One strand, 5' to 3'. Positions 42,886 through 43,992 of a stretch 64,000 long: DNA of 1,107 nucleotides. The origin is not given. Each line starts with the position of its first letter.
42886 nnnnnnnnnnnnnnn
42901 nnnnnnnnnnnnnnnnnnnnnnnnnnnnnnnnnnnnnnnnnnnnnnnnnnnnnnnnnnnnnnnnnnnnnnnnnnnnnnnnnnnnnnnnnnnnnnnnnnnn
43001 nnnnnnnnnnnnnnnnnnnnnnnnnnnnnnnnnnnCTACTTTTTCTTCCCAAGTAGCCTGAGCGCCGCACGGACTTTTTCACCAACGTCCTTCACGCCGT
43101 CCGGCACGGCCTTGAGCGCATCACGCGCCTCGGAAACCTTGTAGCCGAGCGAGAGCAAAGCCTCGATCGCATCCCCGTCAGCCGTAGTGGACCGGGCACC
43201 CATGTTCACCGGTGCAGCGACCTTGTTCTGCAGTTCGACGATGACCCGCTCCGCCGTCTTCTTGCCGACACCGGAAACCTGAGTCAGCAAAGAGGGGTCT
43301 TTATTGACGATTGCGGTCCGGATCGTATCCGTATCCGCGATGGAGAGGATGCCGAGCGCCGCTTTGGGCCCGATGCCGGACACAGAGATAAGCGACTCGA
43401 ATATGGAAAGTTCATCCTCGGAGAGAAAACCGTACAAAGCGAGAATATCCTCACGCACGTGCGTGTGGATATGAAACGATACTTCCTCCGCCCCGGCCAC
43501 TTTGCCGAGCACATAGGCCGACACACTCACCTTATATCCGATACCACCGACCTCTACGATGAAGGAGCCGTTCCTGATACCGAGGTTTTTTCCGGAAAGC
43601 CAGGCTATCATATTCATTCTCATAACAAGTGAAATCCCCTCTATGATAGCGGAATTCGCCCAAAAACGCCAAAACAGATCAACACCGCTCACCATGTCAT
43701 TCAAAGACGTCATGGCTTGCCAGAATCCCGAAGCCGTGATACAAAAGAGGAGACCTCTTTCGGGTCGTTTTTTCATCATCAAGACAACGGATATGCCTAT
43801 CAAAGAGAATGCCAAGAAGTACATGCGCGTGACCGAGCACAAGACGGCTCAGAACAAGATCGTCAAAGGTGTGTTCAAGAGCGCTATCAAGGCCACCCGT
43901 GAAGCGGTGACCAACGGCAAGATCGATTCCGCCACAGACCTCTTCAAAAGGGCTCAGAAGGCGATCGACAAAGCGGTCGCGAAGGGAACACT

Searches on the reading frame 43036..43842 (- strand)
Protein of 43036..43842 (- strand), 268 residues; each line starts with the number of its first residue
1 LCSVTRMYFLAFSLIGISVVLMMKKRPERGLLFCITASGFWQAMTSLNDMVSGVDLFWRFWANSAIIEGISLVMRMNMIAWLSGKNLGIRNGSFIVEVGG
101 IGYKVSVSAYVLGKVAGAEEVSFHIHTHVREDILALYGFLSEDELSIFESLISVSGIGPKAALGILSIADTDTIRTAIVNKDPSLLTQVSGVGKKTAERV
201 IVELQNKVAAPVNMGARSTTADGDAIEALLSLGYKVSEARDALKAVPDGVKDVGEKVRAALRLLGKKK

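Call 48: search_protein_families(library=pfam, proteins=[window:43036-43842:-], max_evalue=0.001)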
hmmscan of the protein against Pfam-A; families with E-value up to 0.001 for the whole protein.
window:43036-43842:- (268 aa): 4 families
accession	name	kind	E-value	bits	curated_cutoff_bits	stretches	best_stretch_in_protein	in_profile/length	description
PF01330.27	RuvA_N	-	1.5e-16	60.6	23.6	1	78-138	1-61/61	RuvA N terminal domain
PF14520.12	HHH_5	-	8e-16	58.7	27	1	148-205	1-56/57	Helix-hairpin-helix domain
PF07499.19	RuvA_C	-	2.9e-08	34.5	24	1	223-264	4-46/47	RuvA, C-terminal domain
PF00633.29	HHH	-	4.5e-08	33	24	0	178-201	5-28/30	Helix-hairpin-helix motif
